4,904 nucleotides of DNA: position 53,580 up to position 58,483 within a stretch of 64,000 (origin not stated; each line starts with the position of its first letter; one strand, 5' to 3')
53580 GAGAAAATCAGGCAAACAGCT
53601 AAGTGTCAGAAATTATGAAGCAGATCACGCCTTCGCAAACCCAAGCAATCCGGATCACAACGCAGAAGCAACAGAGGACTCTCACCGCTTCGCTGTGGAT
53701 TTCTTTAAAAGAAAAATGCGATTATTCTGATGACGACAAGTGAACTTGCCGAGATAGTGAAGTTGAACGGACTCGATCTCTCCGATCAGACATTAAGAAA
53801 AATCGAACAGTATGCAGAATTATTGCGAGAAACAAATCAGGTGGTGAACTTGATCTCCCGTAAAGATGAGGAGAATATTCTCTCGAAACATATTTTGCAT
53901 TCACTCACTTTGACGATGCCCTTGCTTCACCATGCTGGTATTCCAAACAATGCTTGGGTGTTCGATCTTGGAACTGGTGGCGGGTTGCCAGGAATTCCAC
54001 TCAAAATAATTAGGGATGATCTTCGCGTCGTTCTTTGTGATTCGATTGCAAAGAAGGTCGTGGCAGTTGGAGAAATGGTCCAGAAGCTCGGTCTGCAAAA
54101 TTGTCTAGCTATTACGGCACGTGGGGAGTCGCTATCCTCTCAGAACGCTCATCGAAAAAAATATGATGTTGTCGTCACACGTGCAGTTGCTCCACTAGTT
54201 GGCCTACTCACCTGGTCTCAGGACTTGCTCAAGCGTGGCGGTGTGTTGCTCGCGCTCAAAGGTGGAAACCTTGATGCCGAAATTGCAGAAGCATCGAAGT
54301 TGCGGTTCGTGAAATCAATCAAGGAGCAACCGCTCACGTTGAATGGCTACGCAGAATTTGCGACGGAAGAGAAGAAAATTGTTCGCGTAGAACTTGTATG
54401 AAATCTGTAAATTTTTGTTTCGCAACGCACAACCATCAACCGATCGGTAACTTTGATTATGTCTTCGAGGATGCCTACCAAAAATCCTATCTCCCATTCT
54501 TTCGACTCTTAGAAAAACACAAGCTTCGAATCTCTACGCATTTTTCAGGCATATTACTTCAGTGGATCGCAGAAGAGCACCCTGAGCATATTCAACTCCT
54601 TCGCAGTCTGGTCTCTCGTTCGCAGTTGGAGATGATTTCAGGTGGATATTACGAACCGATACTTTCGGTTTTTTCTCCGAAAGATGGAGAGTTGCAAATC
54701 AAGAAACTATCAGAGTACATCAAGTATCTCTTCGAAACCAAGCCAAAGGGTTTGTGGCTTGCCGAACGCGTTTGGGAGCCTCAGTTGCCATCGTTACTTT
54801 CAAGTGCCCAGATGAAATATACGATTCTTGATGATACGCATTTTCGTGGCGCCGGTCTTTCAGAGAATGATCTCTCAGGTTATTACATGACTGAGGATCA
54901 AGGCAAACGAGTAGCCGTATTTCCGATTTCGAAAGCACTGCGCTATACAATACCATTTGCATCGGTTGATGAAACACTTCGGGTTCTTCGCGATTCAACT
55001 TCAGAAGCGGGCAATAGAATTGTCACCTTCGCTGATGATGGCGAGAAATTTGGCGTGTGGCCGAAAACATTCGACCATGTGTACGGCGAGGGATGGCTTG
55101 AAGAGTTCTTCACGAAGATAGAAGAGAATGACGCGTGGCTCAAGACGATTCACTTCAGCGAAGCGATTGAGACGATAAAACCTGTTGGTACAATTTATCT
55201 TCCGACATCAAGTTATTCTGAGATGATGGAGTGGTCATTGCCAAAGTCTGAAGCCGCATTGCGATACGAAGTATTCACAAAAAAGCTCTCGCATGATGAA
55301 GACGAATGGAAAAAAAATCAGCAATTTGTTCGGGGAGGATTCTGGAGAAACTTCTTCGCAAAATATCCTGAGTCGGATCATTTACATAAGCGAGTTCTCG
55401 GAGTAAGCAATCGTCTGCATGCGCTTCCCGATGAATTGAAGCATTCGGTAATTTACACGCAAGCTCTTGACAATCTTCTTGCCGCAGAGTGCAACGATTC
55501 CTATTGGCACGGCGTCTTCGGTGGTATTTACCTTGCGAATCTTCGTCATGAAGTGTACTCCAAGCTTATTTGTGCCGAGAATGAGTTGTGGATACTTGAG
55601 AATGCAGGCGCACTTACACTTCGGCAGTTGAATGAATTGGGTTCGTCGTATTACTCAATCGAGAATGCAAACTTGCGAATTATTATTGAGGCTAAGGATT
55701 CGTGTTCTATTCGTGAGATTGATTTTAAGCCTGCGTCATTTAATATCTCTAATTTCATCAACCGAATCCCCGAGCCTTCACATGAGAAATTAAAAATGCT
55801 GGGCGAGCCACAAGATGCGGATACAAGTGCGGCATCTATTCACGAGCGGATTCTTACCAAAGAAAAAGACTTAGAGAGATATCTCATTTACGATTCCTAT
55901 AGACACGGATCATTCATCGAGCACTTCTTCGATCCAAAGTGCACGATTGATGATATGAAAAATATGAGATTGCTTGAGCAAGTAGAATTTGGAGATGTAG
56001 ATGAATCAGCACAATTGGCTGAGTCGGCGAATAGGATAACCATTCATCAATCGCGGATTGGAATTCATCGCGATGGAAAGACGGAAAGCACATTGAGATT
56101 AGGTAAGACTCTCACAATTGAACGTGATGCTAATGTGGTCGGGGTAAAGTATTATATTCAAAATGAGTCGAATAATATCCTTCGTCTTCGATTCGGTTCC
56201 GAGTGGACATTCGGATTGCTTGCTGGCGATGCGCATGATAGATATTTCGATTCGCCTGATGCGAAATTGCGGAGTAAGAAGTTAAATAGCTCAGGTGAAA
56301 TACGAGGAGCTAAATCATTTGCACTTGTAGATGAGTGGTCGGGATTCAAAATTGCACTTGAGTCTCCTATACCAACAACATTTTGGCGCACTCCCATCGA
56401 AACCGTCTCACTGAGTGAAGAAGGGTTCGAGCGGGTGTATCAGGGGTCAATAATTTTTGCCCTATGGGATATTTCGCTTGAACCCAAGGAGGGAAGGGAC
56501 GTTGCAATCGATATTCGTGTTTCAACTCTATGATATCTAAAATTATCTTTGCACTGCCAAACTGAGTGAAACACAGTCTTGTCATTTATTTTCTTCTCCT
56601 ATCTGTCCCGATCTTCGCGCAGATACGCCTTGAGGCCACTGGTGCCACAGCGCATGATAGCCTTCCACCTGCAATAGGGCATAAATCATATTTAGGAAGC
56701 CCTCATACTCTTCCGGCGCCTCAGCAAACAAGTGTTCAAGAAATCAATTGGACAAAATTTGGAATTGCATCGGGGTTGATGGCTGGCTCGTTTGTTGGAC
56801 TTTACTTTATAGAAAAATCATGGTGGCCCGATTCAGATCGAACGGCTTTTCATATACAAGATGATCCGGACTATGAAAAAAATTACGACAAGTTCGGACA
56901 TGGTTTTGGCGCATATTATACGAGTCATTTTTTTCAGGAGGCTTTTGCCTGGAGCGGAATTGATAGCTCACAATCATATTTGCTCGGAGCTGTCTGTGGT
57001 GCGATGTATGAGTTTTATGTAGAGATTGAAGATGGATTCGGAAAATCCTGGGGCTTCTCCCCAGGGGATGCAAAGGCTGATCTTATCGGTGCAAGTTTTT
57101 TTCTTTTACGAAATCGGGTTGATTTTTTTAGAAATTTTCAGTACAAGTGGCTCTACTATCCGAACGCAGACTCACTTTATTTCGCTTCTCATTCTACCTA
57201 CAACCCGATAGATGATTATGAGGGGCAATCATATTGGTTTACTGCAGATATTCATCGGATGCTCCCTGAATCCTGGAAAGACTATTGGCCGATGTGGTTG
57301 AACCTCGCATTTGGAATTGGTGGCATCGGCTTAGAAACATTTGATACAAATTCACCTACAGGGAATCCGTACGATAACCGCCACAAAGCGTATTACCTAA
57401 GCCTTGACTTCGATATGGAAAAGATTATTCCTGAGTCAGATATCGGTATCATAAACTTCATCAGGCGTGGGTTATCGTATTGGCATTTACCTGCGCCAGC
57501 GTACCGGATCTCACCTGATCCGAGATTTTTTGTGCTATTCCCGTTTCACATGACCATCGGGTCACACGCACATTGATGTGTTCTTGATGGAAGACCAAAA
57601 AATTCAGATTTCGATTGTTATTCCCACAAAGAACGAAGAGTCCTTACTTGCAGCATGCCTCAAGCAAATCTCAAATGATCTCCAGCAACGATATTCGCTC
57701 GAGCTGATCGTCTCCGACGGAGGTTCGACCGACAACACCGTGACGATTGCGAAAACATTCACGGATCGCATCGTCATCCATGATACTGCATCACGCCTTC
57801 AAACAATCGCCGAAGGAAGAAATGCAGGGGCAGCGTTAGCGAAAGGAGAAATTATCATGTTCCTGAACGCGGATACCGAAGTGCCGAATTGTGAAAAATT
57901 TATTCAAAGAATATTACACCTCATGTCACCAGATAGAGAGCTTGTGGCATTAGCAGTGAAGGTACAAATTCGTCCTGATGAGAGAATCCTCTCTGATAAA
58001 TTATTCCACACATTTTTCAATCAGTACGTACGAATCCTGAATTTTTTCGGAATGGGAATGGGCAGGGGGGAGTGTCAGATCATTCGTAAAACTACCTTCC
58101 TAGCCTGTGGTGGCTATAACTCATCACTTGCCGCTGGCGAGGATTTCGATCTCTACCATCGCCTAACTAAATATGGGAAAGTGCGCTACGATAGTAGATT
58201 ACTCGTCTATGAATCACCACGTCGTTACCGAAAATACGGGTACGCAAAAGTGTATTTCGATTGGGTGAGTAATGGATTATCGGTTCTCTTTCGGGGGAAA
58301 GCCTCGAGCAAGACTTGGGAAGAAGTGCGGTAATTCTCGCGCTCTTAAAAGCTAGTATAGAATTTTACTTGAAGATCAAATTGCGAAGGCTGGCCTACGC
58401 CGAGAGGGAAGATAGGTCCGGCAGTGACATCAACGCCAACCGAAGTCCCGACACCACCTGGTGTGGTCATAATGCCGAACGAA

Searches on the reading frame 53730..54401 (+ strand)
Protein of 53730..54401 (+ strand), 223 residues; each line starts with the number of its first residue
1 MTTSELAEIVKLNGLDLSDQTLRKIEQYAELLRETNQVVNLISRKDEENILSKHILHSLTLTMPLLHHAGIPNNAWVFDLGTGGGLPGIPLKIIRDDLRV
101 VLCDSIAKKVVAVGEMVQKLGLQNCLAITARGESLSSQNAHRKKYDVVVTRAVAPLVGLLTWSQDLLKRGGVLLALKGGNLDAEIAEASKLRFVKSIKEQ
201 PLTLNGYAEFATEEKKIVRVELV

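Call 77: search_protein_families(library=pfam, proteins=[window:53730-54401:+], max_evalue=0.00001)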
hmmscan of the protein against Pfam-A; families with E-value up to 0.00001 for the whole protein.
window:53730-54401:+ (223 aa): 1 family
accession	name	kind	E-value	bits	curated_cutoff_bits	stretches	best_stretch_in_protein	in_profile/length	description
PF02527.21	GidB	-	4.2e-41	140.8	27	1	23-200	3-171/184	rRNA small subunit methyltransferase G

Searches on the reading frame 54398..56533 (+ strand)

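Call 77: search_protein_families(library=pfam, proteins=[window:54398-56533:+], max_evalue=0.00001)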
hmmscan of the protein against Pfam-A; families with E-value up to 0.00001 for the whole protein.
window:54398-56533:+ (711 aa): 3 families
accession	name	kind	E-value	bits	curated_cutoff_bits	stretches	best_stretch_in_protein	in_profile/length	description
PF09095.17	AmyA-gluTrfs_C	-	1.3e-52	179.6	22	1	420-696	11-276/284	Alpha-amylase/4-alpha-glucanotransferase, C-terminal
PF03065.20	Glyco_hydro_57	-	6.5e-51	173.8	21.2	1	8-269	2-291/291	Glycosyl hydrolase family 57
PF09094.16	AmyA-A_glucT_m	-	5.7e-28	97.6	27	1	314-395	1-78/80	Alpha-amylase/4-alpha-glucanotransferase, middle domain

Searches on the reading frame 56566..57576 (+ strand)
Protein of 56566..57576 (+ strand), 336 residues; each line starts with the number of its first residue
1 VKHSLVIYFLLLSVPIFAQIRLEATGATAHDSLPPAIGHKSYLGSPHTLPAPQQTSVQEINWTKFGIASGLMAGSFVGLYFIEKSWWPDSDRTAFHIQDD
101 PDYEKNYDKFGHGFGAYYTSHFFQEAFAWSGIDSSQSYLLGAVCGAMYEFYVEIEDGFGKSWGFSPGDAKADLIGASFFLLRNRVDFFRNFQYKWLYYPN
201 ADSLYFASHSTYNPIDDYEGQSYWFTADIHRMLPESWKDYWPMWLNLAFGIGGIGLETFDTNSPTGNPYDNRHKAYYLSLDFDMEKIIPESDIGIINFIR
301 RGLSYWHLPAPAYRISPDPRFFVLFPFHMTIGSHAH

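Call 77: search_protein_families(library=pfam, proteins=[window:56566-57576:+], max_evalue=0.00001)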
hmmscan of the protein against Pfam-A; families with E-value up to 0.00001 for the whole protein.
window:56566-57576:+ (336 aa): 1 family
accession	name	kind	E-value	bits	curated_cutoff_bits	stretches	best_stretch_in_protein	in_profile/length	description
PF10043.14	DUF2279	-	1.2e-09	39.1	28.6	1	104-183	11-90/91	Predicted periplasmic lipoprotein (DUF2279)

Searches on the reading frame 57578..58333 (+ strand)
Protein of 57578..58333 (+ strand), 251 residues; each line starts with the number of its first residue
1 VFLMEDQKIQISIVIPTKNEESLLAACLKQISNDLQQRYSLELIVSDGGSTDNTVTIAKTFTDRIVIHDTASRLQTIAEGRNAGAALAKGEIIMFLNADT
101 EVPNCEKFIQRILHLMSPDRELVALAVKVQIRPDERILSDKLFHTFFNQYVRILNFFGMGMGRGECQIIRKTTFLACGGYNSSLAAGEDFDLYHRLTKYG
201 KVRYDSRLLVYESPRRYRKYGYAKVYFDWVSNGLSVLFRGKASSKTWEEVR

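Call 77: search_protein_families(library=pfam, proteins=[window:57578-58333:+], max_evalue=0.00001)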
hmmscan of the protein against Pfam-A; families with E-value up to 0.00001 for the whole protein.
window:57578-58333:+ (251 aa): 2 families
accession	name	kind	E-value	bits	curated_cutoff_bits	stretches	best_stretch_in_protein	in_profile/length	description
PF00535.33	Glycos_transf_2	-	1.5e-21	77.5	23.3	1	12-149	1-139/168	Glycosyl transferase family 2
PF10111.15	Glyco_tranf_2_2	-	6.9e-14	52.4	27.3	1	12-202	1-205/276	Glycosyltransferase like family 2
